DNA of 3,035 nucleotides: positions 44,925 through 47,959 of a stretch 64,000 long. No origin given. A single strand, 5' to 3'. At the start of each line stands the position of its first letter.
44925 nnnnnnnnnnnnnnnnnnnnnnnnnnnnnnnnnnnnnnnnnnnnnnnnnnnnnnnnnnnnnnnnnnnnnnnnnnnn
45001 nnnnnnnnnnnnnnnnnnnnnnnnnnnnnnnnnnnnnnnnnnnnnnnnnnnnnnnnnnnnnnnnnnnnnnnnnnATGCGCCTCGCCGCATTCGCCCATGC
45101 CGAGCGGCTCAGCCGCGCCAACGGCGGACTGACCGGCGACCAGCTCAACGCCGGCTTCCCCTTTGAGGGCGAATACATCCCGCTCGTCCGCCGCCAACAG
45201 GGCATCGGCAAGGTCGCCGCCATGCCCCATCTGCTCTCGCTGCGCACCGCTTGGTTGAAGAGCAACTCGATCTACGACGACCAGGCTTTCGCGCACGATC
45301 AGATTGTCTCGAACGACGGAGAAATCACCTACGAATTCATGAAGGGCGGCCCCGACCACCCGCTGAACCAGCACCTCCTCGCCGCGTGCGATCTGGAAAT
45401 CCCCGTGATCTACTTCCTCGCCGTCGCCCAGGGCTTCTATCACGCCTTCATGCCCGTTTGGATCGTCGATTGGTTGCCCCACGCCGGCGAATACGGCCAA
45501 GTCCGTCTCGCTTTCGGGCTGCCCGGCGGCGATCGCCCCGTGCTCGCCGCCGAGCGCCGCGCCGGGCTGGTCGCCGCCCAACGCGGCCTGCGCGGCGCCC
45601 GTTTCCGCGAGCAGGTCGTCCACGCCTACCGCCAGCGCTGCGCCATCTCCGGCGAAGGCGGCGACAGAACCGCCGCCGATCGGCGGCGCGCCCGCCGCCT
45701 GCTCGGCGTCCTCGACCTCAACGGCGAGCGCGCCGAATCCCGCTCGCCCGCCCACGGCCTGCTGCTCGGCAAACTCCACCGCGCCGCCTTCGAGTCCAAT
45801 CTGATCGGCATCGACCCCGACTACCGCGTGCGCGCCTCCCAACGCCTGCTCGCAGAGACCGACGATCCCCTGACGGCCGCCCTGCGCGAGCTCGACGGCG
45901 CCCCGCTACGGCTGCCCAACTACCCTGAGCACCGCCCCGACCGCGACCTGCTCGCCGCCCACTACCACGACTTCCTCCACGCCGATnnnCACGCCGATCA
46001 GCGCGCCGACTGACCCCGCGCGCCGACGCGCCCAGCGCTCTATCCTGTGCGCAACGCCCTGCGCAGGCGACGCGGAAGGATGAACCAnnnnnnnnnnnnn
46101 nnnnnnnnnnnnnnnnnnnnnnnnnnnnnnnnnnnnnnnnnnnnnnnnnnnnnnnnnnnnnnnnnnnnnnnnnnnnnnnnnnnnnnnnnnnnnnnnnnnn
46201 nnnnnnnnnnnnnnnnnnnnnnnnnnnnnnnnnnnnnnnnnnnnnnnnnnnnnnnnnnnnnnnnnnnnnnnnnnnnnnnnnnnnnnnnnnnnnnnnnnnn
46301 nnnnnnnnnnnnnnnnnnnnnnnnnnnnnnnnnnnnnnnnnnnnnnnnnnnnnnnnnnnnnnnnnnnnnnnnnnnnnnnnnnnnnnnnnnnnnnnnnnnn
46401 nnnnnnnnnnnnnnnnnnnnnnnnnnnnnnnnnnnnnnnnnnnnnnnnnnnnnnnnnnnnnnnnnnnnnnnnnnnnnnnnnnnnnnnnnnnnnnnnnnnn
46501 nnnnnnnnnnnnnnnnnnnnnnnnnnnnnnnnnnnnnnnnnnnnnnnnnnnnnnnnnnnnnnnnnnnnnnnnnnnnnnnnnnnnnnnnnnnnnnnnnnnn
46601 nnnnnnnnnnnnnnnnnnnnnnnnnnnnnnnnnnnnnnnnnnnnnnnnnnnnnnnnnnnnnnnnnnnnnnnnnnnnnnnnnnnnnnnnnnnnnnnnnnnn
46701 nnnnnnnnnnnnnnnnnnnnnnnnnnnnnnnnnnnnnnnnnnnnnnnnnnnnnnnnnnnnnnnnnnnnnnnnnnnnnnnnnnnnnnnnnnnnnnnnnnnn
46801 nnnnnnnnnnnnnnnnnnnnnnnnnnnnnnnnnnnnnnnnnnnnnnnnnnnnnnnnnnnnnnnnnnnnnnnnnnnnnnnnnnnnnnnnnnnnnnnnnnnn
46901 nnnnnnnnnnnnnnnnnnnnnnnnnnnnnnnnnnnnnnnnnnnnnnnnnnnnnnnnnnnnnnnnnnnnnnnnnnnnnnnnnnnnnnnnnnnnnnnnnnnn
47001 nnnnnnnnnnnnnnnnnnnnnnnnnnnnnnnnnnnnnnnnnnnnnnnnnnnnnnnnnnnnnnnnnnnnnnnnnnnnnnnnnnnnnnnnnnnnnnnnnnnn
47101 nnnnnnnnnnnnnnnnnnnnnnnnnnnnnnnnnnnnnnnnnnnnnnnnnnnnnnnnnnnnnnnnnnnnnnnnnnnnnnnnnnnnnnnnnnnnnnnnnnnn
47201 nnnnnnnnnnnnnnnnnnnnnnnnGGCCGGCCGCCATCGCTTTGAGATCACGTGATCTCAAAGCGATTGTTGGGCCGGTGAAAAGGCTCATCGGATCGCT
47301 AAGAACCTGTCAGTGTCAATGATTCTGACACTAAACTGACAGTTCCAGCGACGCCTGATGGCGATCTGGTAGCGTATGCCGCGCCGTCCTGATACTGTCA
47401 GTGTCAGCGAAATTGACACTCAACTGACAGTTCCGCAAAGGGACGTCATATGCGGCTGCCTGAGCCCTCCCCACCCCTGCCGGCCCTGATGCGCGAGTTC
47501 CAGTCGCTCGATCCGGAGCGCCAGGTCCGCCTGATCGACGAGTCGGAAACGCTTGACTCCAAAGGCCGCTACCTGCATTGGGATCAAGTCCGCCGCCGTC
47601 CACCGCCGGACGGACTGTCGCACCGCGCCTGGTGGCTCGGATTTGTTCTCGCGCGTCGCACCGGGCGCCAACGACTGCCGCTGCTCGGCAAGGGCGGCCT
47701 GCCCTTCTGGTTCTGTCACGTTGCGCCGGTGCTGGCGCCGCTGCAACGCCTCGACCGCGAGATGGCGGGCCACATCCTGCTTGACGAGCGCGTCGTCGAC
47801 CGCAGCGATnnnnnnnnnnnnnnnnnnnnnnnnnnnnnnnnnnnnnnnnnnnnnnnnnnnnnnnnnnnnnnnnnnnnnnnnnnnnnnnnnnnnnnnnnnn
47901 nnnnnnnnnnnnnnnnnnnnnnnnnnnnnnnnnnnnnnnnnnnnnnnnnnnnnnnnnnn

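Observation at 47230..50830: Fic + Mrr (type IV restriction) block with palindromic operator sites and an AT-richer boundary, abutting the 3' end of selC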

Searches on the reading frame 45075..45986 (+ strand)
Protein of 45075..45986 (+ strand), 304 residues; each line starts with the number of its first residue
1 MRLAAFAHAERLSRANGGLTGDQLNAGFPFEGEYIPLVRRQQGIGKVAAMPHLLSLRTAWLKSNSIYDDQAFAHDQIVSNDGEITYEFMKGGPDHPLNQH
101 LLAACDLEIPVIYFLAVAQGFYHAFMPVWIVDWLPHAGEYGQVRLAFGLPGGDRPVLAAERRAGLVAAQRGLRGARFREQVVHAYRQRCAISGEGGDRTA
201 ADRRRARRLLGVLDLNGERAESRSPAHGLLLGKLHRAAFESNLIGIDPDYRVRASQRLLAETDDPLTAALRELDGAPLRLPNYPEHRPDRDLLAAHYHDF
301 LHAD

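Call 24: search_protein_families(library=padloc, proteins=[window:45075-45986:+], max_evalue=0.01)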
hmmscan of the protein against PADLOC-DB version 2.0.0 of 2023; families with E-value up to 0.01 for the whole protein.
seq(304 aa): 2 families
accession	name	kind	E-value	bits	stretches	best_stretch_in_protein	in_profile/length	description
PDLC04132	HNH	-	2.7e-14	50.9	1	173-299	153-270/286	-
PDLC03546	HNH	-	0.0004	17.5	1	220-297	199-273/282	Type II restriction enzyme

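Call 25: search_protein_families(library=ncbifam, proteins=[window:45075-45986:+], max_evalue=0.01)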
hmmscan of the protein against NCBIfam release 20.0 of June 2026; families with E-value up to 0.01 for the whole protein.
seq(304 aa): 1 family
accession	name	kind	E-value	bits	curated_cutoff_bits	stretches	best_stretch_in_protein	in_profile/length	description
NF045808.1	PT-DNA_restrict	exception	5.3e-08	32.3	180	1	168-299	156-281/284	phosphorothioated DNA-binding restriction endonuclease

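Call 60: search_protein_families(library=pfam, proteins=[window:45075-45986:+], max_evalue=0.1)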
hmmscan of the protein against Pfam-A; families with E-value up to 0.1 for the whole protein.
seq(304 aa): 0 families

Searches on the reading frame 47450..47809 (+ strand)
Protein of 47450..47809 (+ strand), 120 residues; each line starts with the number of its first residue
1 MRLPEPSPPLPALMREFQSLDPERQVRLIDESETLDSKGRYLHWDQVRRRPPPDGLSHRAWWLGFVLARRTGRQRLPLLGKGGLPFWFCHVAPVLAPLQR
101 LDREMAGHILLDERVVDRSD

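Call 60: search_protein_families(library=pfam, proteins=[window:47450-47809:+], max_evalue=0.1)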
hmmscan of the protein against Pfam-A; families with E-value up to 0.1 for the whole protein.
window:47450-47809:+ (120 aa): 0 families
